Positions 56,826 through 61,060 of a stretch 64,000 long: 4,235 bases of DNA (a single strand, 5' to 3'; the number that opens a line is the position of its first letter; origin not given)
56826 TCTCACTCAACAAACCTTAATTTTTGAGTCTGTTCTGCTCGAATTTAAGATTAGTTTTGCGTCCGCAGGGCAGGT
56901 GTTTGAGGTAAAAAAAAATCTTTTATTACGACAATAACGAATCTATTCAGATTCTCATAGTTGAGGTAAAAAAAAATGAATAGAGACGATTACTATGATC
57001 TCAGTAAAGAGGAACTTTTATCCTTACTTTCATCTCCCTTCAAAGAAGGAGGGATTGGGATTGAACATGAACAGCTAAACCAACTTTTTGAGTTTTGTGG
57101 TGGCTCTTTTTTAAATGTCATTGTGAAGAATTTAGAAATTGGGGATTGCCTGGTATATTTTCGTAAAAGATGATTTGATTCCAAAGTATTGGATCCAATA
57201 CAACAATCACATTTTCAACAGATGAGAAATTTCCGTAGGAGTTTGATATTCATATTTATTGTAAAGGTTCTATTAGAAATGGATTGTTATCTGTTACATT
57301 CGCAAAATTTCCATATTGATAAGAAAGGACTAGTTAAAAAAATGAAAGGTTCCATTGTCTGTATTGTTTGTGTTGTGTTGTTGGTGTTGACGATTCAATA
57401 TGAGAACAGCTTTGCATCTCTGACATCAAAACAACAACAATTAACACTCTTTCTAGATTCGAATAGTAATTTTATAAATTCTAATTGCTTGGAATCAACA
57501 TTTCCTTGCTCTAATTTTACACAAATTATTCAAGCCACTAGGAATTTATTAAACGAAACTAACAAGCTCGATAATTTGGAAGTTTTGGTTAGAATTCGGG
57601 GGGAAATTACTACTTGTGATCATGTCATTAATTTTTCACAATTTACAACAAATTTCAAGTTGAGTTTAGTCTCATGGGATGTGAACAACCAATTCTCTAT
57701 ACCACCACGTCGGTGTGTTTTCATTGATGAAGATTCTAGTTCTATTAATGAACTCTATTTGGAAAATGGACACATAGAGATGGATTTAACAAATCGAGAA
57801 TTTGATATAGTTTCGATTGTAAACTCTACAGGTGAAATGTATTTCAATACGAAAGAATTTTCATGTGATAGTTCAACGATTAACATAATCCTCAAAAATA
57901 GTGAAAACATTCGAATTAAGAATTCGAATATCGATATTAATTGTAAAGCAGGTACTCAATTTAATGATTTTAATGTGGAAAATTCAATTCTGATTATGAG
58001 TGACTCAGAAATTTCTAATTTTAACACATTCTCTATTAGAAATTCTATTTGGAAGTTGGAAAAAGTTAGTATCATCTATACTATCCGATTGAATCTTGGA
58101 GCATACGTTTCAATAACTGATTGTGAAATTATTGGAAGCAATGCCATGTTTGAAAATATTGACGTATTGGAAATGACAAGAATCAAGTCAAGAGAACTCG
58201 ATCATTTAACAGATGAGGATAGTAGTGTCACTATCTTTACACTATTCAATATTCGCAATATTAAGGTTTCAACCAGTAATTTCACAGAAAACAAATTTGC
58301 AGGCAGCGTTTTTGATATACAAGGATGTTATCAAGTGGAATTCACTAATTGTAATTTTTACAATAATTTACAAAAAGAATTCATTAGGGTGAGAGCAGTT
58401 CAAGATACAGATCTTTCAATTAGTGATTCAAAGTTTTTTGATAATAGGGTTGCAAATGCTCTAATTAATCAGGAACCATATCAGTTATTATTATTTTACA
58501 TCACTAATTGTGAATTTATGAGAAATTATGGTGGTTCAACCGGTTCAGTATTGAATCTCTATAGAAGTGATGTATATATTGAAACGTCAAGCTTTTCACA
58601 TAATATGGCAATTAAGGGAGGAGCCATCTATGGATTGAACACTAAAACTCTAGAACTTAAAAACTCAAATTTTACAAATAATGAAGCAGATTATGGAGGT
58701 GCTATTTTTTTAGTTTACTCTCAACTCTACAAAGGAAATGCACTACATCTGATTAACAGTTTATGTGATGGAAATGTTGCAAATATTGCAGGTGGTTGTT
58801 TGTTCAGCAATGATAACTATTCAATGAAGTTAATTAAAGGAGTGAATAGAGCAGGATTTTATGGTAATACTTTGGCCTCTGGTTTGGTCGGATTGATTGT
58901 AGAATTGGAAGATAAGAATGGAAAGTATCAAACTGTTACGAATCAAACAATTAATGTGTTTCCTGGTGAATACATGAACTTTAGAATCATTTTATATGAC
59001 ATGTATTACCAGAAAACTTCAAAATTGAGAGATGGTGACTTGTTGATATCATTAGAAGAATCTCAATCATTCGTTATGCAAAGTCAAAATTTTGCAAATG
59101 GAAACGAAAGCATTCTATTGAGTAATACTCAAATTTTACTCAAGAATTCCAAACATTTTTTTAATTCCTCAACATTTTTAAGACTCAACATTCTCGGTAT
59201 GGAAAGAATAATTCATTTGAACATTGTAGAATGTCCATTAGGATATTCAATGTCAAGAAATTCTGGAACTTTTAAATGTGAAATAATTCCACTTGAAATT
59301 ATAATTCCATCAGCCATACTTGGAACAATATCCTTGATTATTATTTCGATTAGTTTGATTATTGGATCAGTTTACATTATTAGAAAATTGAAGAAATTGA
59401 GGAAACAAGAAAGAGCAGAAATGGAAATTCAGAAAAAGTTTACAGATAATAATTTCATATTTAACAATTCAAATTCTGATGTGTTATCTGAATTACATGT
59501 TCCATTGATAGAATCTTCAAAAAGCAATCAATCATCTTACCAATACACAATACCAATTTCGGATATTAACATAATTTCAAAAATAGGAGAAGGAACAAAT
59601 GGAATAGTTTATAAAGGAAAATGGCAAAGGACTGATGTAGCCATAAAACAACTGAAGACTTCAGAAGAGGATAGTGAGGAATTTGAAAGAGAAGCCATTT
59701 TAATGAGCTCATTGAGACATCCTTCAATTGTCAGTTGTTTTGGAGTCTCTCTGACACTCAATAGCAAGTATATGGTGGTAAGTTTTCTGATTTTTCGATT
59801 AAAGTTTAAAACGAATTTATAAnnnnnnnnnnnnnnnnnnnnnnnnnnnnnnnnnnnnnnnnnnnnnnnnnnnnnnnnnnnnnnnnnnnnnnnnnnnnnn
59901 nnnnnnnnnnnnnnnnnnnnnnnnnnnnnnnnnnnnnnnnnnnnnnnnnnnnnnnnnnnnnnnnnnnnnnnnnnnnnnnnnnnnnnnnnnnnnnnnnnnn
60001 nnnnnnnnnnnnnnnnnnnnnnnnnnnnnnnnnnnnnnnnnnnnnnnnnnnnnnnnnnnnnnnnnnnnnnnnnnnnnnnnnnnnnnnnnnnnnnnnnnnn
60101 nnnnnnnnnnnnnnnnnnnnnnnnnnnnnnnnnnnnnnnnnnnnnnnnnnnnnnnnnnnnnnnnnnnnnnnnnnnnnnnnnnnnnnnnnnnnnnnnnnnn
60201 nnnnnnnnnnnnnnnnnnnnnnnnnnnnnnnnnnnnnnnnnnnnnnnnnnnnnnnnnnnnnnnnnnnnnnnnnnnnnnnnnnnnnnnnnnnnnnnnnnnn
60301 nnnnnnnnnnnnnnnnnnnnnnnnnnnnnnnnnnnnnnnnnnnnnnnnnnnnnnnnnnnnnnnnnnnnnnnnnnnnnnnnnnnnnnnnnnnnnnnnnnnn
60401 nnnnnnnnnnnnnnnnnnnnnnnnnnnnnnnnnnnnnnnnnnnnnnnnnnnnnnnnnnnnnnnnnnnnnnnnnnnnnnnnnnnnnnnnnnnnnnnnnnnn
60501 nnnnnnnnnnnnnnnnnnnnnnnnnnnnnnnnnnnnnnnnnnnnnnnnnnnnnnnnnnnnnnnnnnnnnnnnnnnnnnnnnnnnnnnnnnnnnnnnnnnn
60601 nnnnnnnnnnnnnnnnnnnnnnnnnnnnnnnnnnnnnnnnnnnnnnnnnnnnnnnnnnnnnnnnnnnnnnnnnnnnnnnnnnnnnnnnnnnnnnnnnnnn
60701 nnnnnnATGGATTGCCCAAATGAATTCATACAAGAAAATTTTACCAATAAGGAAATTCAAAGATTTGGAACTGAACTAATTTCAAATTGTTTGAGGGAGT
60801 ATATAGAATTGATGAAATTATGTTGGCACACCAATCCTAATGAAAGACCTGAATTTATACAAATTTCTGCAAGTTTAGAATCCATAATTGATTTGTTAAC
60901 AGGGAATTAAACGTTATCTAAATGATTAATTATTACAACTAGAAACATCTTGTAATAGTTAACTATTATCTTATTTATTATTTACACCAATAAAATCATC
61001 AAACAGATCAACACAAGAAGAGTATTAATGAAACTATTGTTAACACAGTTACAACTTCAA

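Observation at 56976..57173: Conserved ~60-codon ORF duplicated upstream of two different kinase loci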

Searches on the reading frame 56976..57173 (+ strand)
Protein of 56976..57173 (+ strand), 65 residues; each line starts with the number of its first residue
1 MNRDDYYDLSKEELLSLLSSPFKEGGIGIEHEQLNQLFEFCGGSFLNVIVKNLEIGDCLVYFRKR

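Call 9: search_protein_families(library=pfam, proteins=[window:56976-57173:+], max_evalue=1)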
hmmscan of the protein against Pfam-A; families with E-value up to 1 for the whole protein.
window:56976-57173:+ (65 aa): 0 families

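Call 10: find_homologous_proteins(query=window:56976-57170:+, max_evalue=10)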
Query seq(65 aa): no candidate shares three 5-residue words with the query. No homologue found.
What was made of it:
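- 56976..57173 (+): p1: intact 65-codon ORF plus TGA. The core homologous to p2 is 57003..57143. The start is in an A-rich context (aaaaaaaaATG). No annotated protein shares words with it (call 10).
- Tried and rejected: The word-indexed search of 5.8 billion proteins found nothing (call 10).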

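Call 23: search_protein_representatives(alignment_id=A1)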
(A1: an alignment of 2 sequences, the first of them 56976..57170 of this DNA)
Query: 2 sequences, 69 profile positions. Proteins with E-value up to 0.001 (for the whole library): 1; up to 1e-10: 0; up to 1e-30: 0. The best 1 are listed.
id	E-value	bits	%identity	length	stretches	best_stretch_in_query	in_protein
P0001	7.3e-04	35.4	-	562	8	8-27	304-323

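Call 49: find_related_loci(query=A5, collection=metagenome_contigs, flank=5000)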
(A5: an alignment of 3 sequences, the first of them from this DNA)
Query A5 (59 aa) in metagenome_contigs; peptide patterns used: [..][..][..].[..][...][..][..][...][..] (x = any residue, [..] = any of these).
396 stretches matched a pattern, but none encodes a relative of the query by tblastn (E <= 1e-3).

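Call 53: find_related_loci(query=A5, collection=viral_contigs, flank=3000)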
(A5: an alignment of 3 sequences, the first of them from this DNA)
Query A5 (59 aa) in viral_contigs; peptide patterns used: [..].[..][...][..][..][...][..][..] (x = any residue, [..] = any of these).
600 stretches matched a pattern, but none encodes a relative of the query by tblastn (E <= 1e-3).

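Call 66: search_solved_structures(query=A1, max_evalue=10)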
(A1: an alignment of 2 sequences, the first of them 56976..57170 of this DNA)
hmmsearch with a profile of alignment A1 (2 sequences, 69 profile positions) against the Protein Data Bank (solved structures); distinct sequences matched with E-value up to 10: 0.
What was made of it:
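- On SAM domain: No PDB sequence hit (call 66).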

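Call 68: predict_structure(alignment_id=A1)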
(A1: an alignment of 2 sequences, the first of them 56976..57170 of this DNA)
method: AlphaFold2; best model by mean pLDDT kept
length: 65 residues; sequences in the alignment: 2
mean_pLDDT: 63.4   pTM: 0.46
mean pLDDT of the five models: 63.4, 62.5, 61.5, 61.5, 59.3
residues with pLDDT >= 90: 0; 70-90: 26; 50-70: 24; < 50: 15
segments of 3 or more residues with pLDDT < 50: 1-4, 56-65
pLDDT, mean of each block of 10 residues (from residue 1): 53 76 70 74 67 52 40
secondary structure, 60 per line:
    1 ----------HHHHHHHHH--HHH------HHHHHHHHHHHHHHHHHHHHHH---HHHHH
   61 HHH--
elements in order: H11-19 H31-52 H56-63
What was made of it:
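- AlphaFold gives a helix, a loop and a long helix (residues 11-19 and 31-52) at modest confidence (pLDDT 63, call 68).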

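Call 78: fold_search(model_id=the predicted structure, library=pdb)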
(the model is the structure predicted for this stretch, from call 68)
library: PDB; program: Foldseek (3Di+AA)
matches with E <= 10: 5; with E <= 0.001: 0
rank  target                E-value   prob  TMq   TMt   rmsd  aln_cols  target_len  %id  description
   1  2l2d_MODEL_1_A        3.8e+00  0.13  0.35  0.32   7.4        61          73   18  Solution NMR Structure of human UBA-like domain of OTUD7A_11_83, NESG target HT6304A/OCSP target OTUD7A_11_83/ (released 2010-09-01)
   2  3co6_C                5.9e+00  0.03  0.22  0.18   9.4        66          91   23  Crystal Structure of FoxO1 DBD Bound to DBE1 DNA (released 2008-09-16)
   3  3coa_C                6.2e+00  0.03  0.25  0.21   9.1        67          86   16  Crystal Structure of FoxO1 DBD Bound to IRE DNA (released 2008-09-16)
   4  8c5z_A                6.6e+00  0.11  0.44  0.11   4.0        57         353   12  RPA tetrameric supercomplex with AROD-OB-1 (released 2023-05-10)
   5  3v6t_B                9.6e+00  0.07  0.44  0.08   5.7        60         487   17  Crystal structure of the DNA-bound dHax3, a TAL effector, at 1.85 angstrom (released 2012-01-18)
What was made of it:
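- On SAM domain: Foldseek's best hit has E = 3.8, on a model with pLDDT 63 (calls 68, 78).
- No fold or family match was found (calls 9, 66, 78).
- Tried and rejected: Structure prediction gave low confidence and no informative fold match (calls 68, 78).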

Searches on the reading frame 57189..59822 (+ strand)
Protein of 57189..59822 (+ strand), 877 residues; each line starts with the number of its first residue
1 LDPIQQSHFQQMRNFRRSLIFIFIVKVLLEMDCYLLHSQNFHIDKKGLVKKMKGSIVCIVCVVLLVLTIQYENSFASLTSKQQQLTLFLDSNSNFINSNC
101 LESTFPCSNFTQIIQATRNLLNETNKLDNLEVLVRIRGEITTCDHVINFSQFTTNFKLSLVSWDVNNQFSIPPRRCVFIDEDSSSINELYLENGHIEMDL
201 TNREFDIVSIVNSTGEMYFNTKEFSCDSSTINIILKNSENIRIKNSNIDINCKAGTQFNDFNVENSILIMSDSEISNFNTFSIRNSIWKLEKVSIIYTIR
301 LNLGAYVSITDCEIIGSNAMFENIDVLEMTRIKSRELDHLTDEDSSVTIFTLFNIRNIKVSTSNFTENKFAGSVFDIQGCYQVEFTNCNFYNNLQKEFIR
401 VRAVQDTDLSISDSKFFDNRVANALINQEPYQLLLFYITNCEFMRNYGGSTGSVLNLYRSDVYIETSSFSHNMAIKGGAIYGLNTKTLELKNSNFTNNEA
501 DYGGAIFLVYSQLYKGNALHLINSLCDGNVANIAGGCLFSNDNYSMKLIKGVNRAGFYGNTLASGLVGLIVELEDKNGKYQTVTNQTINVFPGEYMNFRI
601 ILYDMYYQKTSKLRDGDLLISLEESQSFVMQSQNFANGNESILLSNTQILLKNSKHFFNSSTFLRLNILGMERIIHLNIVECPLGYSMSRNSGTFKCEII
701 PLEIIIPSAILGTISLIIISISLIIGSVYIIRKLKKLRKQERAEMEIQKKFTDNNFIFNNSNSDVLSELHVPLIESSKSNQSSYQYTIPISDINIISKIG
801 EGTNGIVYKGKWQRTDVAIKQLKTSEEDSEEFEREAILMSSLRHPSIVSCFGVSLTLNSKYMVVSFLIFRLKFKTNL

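Call 9: search_protein_families(library=pfam, proteins=[window:57189-59822:+], max_evalue=1)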
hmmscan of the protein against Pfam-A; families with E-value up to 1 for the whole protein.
window:57189-59822:+ (877 aa): 4 families
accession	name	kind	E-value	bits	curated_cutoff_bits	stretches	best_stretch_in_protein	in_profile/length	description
PF07714.23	PK_Tyr_Ser-Thr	-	2.4e-12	47.2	23.1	1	794-866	2-82/258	Protein tyrosine and serine/threonine kinase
PF00069.31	Pkinase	-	2.8e-09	37.2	31.7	1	795-865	3-78/263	Protein kinase domain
PF02415.23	Chlam_PMP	-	0.0073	16.9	20.6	1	467-482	2-18/19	Chlamydia polymorphic membrane protein (Chlamydia_PMP) repeat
PF10162.14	G8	-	0.12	12.7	22.9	1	168-247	13-93/124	G8 domain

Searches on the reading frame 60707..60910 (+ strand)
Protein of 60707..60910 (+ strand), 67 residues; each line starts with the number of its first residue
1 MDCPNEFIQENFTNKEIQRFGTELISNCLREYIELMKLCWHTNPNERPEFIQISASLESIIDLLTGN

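Call 9: search_protein_families(library=pfam, proteins=[window:60707-60910:+], max_evalue=1)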
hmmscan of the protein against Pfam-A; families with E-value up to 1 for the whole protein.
window:60707-60910:+ (67 aa): 1 family
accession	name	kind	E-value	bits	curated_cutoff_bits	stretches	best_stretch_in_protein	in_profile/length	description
PF07714.23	PK_Tyr_Ser-Thr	-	1.1e-05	25.3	23.1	1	22-57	223-258/258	Protein tyrosine and serine/threonine kinase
